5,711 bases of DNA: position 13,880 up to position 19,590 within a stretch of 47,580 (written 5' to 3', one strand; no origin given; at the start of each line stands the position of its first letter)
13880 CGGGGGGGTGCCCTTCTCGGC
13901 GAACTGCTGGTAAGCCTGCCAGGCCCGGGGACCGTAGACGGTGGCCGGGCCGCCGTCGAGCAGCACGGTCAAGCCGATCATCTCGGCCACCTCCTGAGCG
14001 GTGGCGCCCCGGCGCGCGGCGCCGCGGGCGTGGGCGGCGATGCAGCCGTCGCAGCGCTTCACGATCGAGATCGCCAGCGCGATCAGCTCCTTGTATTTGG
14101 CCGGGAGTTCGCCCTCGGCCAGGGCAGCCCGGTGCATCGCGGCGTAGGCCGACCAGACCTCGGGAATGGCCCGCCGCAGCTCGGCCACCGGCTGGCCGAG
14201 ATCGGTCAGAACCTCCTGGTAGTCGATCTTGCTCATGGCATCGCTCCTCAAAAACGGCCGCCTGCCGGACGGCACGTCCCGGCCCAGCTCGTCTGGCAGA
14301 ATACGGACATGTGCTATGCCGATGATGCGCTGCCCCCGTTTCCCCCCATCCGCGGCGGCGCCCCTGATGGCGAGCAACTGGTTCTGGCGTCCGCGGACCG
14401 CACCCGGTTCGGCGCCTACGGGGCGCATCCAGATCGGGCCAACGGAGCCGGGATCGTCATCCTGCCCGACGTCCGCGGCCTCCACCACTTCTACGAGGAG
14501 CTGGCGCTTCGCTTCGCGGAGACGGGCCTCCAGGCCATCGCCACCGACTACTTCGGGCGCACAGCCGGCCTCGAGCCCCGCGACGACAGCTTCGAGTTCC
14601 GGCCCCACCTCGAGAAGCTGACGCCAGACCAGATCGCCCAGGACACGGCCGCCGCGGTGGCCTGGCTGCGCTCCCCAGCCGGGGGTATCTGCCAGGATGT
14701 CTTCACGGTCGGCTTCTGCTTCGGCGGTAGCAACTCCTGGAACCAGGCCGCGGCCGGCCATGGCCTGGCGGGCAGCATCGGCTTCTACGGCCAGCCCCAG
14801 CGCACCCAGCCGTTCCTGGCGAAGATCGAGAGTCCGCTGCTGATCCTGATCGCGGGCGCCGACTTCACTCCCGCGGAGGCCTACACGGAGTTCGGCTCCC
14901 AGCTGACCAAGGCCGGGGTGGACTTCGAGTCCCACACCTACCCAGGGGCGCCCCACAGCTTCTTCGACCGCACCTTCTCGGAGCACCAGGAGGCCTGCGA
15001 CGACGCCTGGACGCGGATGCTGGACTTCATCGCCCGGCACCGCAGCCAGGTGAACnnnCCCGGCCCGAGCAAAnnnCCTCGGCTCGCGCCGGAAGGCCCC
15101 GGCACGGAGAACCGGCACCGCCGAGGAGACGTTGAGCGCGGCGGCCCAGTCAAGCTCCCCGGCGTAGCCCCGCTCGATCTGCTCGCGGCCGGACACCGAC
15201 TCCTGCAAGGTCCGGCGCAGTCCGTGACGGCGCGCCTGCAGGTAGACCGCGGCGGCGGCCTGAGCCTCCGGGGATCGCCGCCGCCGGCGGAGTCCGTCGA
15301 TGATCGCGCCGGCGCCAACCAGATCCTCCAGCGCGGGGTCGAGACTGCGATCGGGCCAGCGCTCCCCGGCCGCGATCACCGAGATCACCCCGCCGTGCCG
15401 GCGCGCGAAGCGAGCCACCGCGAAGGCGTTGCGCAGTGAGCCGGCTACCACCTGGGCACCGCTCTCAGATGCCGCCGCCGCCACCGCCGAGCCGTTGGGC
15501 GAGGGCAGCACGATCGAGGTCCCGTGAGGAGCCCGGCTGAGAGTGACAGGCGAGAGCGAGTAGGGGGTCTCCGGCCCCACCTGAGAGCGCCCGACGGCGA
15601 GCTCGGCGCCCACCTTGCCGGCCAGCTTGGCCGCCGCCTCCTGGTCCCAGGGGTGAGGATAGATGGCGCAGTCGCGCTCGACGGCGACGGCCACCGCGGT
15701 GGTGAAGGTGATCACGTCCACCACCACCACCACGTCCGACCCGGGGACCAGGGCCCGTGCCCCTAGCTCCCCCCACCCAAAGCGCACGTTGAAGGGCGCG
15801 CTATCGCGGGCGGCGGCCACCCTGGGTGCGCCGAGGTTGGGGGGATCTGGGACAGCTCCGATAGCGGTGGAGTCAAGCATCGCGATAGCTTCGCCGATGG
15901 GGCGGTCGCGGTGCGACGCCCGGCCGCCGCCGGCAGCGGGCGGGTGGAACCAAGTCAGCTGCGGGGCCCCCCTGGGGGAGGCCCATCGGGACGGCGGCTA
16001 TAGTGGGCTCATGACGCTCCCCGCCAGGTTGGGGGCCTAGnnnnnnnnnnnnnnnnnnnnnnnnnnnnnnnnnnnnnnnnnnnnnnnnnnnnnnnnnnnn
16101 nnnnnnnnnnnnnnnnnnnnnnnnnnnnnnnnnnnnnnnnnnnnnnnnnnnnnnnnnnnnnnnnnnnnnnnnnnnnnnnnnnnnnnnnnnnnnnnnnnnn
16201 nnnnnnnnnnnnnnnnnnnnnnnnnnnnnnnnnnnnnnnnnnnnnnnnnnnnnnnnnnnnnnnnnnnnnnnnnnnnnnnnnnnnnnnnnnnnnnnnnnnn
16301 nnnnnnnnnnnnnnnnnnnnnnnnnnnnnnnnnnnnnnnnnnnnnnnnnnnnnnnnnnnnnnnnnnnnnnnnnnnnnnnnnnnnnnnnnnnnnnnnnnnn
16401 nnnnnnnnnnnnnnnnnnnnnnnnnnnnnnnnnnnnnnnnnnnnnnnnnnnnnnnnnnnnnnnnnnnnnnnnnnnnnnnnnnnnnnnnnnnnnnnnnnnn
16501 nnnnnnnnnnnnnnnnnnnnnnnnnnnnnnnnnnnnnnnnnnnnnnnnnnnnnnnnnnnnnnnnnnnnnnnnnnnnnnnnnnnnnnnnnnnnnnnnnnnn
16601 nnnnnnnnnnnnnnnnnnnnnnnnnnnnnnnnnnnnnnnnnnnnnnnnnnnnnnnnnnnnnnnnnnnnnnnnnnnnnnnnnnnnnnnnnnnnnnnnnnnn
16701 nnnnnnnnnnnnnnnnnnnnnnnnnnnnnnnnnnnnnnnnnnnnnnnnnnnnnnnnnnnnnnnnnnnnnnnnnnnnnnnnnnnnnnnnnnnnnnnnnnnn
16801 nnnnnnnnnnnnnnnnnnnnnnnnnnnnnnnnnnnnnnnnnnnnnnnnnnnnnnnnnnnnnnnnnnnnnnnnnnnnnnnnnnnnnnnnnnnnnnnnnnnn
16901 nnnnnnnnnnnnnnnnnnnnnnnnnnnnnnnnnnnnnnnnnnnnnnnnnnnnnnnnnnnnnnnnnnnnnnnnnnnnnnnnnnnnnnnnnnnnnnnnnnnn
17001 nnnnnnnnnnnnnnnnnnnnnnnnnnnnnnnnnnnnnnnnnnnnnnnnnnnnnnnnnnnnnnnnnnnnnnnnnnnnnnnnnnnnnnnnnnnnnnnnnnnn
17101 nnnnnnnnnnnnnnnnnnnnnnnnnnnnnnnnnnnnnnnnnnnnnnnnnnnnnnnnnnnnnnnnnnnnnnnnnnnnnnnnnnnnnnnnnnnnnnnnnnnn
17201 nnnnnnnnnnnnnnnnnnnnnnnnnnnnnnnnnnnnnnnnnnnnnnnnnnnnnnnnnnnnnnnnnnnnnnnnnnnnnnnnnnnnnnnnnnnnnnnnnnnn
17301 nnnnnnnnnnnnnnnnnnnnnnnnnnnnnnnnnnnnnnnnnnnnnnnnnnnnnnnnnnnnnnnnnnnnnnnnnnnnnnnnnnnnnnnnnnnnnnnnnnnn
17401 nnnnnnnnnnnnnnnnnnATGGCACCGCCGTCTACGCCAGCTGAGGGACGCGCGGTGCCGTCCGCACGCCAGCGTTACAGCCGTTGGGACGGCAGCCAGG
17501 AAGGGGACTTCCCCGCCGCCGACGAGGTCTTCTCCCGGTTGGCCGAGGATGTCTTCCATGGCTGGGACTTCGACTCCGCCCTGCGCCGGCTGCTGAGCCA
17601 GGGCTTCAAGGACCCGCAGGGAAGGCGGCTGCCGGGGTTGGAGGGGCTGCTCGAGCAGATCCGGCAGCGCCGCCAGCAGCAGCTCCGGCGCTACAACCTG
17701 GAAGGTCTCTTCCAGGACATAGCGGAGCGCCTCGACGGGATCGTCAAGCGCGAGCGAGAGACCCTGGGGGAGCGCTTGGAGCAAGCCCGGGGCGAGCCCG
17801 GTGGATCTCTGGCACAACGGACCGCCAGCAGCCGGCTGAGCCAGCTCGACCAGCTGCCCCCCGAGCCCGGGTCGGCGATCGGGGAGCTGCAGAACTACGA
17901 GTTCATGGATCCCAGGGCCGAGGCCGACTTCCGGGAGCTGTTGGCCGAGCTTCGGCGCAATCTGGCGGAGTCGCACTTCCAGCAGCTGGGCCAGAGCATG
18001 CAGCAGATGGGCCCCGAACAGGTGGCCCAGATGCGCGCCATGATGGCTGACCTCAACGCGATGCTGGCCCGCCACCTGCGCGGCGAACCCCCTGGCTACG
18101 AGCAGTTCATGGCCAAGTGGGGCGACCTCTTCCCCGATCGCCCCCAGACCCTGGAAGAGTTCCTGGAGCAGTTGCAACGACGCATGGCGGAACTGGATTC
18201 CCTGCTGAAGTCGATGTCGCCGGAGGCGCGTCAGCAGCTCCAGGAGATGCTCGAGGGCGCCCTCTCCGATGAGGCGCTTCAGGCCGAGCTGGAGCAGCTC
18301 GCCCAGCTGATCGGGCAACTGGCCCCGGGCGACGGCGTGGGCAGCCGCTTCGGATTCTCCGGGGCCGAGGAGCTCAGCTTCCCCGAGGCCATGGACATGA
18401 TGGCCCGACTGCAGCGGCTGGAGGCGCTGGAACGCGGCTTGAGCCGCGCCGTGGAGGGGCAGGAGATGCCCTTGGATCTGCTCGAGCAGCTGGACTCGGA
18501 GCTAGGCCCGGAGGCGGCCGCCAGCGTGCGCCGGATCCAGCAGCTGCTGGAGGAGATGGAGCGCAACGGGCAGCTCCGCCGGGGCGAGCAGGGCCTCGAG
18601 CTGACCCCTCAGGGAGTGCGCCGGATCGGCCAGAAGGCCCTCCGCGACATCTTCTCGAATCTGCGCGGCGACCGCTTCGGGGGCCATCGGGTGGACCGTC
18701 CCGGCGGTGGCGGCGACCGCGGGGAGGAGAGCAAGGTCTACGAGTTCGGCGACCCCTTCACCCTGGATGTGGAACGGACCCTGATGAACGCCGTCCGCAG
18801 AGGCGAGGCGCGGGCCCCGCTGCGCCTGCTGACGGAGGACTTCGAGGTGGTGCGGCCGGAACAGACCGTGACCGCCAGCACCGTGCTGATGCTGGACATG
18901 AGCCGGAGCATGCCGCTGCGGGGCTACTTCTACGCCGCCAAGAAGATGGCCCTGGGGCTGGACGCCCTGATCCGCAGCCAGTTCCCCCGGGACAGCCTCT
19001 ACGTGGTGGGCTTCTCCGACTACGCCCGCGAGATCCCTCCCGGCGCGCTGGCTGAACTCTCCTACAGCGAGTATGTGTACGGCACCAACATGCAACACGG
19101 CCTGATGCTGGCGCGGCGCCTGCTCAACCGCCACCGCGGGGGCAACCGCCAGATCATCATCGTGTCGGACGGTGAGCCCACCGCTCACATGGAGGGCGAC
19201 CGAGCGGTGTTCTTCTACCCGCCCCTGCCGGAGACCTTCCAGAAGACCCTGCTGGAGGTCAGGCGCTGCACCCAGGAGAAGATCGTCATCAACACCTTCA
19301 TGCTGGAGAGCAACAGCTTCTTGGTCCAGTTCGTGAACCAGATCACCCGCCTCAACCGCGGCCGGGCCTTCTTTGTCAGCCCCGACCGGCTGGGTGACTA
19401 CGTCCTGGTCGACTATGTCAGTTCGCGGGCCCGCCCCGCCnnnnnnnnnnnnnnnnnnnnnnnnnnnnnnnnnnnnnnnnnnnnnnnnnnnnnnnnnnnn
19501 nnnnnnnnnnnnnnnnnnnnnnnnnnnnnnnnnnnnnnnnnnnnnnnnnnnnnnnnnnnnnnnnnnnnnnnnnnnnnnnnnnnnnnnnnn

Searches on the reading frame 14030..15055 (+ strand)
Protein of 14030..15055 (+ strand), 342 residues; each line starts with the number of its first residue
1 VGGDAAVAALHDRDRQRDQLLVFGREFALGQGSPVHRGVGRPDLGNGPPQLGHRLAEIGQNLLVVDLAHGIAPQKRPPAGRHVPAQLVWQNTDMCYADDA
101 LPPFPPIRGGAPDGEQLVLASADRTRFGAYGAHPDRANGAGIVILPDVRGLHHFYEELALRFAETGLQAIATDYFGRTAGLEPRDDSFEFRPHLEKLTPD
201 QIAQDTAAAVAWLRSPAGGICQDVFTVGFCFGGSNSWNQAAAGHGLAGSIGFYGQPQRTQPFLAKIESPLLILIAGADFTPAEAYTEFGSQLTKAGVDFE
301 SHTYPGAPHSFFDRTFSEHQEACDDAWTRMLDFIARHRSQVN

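Call 25: search_protein_families(library=pfam, proteins=[window:14030-15055:+], max_evalue=0.0001)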
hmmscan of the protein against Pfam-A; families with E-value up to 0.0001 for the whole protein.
window:14030-15055:+ (342 aa): 1 family
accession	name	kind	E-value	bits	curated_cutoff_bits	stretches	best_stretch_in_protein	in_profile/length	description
PF01738.24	DLH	-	3.9e-37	128.4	21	1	127-336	1-215/217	Dienelactone hydrolase family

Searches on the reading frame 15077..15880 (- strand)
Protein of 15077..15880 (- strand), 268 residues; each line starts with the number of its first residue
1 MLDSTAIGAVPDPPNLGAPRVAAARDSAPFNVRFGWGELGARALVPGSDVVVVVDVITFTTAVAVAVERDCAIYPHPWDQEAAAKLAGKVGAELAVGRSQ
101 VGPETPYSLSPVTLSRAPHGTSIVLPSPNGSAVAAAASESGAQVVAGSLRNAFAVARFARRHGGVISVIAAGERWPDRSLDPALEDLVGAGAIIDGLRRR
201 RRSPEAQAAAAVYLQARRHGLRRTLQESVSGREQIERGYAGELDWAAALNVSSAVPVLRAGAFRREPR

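Call 25: search_protein_families(library=pfam, proteins=[window:15077-15880:-], max_evalue=0.0001)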
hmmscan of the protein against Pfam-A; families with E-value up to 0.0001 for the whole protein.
window:15077-15880:- (268 aa): 1 family
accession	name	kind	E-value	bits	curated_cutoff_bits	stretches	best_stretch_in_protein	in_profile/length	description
PF04029.19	2-ph_phosp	-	3.1e-21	76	26.4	1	48-259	13-224/226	2-phosphosulpholactate phosphatase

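Call 65: search_protein_families(library=ncbifam, proteins=[window:15077-15880:-], max_evalue=0.00001)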
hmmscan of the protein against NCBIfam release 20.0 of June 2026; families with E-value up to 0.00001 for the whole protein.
window:15077-15880:- (268 aa): 4 families
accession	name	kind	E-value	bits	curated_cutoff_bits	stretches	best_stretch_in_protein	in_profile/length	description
NF010700.0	PRK14100.1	equivalog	5.5e-14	52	332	1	48-261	16-227/237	2-phosphosulfolactate phosphatase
TIGR00298.1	TIGR00298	equivalog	4.3e-12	46.3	175.05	1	50-260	1-210/216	2-phosphosulfolactate phosphatase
NF002057.0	PRK00886.1-6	equivalog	3.1e-10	39.7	235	1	48-264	14-223/228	2-phosphosulfolactate phosphatase family protein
NF002054.0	PRK00886.1-3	equivalog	2.5e-09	36.9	330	1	49-264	20-236/241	2-phosphosulfolactate phosphatase family protein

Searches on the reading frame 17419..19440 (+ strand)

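Call 25: search_protein_families(library=pfam, proteins=[window:17419-19440:+], max_evalue=0.0001)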
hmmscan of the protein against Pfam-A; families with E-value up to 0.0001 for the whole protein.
window:17419-19440:+ (674 aa): 1 family
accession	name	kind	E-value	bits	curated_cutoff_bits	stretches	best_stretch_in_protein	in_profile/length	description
PF13519.12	VWA_2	-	2.6e-08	34.9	27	1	488-586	1-107/107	von Willebrand factor type A domain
